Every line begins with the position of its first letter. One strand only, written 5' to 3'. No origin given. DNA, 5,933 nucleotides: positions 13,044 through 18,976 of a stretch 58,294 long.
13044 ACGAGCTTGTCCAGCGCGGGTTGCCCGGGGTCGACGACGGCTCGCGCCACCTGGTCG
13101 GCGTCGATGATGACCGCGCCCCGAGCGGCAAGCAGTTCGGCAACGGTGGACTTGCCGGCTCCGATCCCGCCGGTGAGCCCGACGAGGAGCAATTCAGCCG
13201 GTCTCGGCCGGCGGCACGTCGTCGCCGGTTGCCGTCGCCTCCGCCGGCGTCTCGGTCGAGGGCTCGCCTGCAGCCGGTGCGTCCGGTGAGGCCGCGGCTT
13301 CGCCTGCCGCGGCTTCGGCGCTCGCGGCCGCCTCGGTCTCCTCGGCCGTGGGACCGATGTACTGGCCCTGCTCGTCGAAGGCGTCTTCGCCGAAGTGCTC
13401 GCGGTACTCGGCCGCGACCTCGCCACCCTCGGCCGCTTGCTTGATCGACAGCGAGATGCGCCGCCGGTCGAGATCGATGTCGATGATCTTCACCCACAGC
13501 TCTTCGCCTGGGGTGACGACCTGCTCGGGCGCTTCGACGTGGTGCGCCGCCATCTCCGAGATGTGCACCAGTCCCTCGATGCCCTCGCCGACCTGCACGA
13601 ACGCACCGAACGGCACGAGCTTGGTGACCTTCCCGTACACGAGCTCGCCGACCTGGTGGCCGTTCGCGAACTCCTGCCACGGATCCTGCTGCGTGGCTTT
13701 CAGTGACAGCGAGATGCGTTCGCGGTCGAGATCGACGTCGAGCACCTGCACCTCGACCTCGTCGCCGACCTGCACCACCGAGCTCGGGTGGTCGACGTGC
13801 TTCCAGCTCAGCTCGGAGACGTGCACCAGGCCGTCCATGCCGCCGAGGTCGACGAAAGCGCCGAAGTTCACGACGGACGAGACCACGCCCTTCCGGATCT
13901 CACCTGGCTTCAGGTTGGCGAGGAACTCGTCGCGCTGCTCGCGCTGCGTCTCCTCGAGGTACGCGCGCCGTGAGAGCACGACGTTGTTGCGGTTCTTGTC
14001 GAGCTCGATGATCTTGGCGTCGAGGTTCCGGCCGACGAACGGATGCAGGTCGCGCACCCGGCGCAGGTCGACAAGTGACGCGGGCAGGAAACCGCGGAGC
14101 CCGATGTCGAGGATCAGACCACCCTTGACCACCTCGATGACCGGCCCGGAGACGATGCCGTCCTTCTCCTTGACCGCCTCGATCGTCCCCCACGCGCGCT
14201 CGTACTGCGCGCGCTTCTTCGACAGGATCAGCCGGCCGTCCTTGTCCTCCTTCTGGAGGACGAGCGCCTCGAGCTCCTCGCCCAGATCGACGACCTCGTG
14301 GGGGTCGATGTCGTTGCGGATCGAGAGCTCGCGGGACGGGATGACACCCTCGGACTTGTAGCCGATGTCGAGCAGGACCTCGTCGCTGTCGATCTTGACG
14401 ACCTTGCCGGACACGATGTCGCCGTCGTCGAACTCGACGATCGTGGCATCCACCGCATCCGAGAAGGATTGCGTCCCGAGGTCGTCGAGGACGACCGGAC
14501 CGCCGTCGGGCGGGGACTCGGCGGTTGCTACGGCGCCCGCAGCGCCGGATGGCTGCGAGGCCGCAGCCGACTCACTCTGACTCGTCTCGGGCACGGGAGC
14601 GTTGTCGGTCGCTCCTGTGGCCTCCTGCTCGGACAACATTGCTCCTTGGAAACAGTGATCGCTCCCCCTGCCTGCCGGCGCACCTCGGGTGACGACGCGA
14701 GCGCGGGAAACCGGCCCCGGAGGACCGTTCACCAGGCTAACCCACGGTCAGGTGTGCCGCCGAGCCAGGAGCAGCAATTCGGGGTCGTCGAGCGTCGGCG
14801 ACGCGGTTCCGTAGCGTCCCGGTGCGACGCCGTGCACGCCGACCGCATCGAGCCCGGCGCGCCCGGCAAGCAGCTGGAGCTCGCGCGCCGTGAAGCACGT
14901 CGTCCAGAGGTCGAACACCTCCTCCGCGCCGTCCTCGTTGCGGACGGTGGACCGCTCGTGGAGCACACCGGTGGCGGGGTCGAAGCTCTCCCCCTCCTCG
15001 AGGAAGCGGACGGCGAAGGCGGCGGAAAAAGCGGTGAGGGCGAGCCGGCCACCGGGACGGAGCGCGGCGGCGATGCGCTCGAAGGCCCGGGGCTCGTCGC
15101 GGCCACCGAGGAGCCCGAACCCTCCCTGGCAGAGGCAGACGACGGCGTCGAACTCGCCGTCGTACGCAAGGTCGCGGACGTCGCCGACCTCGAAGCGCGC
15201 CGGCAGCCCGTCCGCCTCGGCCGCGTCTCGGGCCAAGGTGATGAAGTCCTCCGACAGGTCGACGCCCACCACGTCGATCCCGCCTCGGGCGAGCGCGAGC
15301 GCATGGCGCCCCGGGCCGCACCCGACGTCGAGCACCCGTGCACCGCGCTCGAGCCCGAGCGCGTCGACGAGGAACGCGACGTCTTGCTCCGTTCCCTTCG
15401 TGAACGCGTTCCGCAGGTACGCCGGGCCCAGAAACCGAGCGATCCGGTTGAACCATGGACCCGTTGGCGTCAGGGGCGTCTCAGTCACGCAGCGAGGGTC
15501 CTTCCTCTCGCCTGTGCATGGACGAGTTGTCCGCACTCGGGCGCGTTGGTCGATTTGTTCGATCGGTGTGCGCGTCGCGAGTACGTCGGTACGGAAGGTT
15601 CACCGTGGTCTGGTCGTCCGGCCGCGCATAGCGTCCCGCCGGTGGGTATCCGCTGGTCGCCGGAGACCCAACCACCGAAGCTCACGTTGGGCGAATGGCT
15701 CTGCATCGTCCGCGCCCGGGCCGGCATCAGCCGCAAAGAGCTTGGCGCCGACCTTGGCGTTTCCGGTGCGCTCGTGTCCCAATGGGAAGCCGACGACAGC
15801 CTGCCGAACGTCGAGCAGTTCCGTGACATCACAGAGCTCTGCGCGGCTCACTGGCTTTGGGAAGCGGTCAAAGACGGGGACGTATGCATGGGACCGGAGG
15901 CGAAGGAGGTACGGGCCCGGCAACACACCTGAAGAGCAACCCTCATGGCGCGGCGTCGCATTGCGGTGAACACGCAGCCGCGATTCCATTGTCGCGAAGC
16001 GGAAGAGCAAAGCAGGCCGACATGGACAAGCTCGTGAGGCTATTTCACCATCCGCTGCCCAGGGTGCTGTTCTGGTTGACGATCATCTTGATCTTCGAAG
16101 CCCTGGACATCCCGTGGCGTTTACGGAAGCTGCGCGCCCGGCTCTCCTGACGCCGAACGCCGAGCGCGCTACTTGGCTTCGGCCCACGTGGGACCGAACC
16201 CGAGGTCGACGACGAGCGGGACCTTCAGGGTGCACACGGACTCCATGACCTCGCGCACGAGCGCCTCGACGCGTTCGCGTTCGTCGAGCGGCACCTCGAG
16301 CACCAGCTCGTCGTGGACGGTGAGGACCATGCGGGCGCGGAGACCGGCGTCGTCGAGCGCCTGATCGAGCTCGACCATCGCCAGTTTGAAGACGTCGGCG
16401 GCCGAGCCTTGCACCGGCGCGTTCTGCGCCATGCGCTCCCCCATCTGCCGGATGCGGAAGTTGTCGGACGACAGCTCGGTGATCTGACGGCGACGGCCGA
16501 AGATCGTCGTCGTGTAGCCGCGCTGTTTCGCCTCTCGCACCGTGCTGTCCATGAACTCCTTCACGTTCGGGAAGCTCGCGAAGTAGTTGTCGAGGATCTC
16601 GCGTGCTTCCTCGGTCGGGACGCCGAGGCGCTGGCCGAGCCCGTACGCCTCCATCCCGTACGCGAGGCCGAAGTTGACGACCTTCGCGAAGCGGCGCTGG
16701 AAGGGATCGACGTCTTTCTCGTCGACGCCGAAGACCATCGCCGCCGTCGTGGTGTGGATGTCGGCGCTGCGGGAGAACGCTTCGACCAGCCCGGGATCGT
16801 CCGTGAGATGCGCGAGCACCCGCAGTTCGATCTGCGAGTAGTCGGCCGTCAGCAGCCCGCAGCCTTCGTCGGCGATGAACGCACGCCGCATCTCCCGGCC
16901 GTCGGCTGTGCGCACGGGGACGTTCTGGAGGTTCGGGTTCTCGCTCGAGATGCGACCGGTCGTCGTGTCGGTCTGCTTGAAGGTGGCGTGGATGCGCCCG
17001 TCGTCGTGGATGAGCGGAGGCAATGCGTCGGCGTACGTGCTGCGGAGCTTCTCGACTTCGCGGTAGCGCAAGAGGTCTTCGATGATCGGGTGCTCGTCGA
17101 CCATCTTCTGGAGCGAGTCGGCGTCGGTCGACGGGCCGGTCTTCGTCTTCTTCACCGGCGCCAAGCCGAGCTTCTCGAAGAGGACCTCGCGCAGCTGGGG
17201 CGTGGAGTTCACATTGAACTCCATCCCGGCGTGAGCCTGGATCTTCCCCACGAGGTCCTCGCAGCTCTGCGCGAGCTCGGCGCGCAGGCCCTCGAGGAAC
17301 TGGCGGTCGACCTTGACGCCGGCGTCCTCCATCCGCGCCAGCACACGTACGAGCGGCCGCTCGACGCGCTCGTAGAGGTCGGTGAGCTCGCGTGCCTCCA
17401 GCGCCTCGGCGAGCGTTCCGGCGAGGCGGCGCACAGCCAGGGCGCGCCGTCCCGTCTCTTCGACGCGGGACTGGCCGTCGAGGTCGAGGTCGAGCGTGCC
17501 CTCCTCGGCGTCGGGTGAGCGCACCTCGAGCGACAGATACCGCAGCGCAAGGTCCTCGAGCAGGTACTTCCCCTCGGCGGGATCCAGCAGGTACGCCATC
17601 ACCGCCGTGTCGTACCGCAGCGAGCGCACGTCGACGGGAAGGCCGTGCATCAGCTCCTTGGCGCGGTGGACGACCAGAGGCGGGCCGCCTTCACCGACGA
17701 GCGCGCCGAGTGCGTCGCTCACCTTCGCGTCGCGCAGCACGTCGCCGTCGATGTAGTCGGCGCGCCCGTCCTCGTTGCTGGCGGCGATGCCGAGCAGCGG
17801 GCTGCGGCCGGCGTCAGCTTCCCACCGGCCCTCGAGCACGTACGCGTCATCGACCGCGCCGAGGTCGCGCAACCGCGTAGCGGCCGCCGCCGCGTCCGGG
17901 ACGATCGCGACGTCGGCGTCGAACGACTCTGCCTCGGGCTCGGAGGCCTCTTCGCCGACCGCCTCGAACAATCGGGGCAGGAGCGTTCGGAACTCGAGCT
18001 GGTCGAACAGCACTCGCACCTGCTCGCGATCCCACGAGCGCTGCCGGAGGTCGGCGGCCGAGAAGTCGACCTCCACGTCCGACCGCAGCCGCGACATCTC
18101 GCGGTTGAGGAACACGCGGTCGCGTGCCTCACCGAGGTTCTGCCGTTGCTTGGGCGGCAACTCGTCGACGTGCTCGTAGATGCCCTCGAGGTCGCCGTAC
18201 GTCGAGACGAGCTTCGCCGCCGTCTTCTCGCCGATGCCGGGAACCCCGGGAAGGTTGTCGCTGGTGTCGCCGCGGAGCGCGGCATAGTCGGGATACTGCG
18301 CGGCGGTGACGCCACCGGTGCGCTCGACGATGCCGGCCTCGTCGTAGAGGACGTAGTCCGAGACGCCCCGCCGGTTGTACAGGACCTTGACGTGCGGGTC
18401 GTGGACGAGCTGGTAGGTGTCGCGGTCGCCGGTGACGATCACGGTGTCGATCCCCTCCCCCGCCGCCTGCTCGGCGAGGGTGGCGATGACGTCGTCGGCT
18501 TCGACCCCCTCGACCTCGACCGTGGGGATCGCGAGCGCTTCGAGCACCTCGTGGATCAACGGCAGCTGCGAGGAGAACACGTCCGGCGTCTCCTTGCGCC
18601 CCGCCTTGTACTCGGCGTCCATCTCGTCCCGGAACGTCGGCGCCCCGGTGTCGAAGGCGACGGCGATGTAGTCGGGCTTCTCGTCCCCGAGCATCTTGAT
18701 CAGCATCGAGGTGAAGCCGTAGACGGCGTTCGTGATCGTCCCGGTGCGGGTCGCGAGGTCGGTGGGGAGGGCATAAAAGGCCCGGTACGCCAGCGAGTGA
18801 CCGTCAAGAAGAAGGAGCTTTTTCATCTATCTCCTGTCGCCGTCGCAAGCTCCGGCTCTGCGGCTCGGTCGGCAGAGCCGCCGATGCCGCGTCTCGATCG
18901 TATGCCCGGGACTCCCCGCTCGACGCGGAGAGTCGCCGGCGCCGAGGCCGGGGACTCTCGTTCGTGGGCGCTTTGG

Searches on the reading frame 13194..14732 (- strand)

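Call 59: search_protein_families(library=pfam, proteins=[window:13194-14732:-], max_evalue=0.00001)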
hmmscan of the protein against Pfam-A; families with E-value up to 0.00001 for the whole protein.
window:13194-14732:- (512 aa): 2 families
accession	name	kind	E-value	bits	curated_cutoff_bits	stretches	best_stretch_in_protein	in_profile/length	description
PF00575.29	S1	-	6.4e-77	254.4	22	4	275-345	3-74/74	S1 RNA binding domain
PF23459.1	S1_RRP5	-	4.6e-16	59.6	27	0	274-344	1-72/72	RRP5 S1 domain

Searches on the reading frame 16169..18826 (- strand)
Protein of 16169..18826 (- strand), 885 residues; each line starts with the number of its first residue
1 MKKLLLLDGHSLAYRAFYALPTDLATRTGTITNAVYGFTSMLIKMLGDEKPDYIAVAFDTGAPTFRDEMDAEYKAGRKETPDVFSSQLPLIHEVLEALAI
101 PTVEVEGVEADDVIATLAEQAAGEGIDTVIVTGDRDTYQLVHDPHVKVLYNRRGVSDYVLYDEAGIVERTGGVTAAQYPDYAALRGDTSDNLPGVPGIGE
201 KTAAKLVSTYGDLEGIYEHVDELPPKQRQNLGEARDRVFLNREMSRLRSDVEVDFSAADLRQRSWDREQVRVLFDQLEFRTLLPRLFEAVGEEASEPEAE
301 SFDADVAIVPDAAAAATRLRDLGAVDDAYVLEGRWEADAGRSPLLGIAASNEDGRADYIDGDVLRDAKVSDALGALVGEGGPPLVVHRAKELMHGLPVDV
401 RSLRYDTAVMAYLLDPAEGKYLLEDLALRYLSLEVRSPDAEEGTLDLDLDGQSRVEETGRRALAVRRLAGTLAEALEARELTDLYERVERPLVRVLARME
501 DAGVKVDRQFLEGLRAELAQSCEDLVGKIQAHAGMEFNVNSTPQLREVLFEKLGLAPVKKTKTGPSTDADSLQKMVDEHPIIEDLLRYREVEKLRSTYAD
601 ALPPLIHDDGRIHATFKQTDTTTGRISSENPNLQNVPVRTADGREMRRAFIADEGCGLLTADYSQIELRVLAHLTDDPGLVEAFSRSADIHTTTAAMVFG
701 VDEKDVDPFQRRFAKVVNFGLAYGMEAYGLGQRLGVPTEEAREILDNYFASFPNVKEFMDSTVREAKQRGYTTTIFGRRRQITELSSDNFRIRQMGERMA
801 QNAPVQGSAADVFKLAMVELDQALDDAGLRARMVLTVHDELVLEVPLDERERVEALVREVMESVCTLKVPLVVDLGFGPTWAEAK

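Call 59: search_protein_families(library=pfam, proteins=[window:16169-18826:-], max_evalue=0.00001)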
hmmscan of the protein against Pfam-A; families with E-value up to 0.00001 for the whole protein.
window:16169-18826:- (885 aa): 3 families
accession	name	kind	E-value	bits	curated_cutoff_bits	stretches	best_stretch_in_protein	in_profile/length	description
PF00476.26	DNA_pol_A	-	9e-151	502.6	34.3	1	509-883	2-381/381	DNA polymerase family A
PF02739.22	5_3_exonuc_N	-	1.8e-59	200.6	34.3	1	3-171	1-164/164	5'-3' exonuclease, N-terminal resolvase-like domain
PF01367.25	5_3_exonuc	-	3.8e-31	107.9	40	1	173-268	1-97/97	5'-3' exonuclease, C-terminal SAM fold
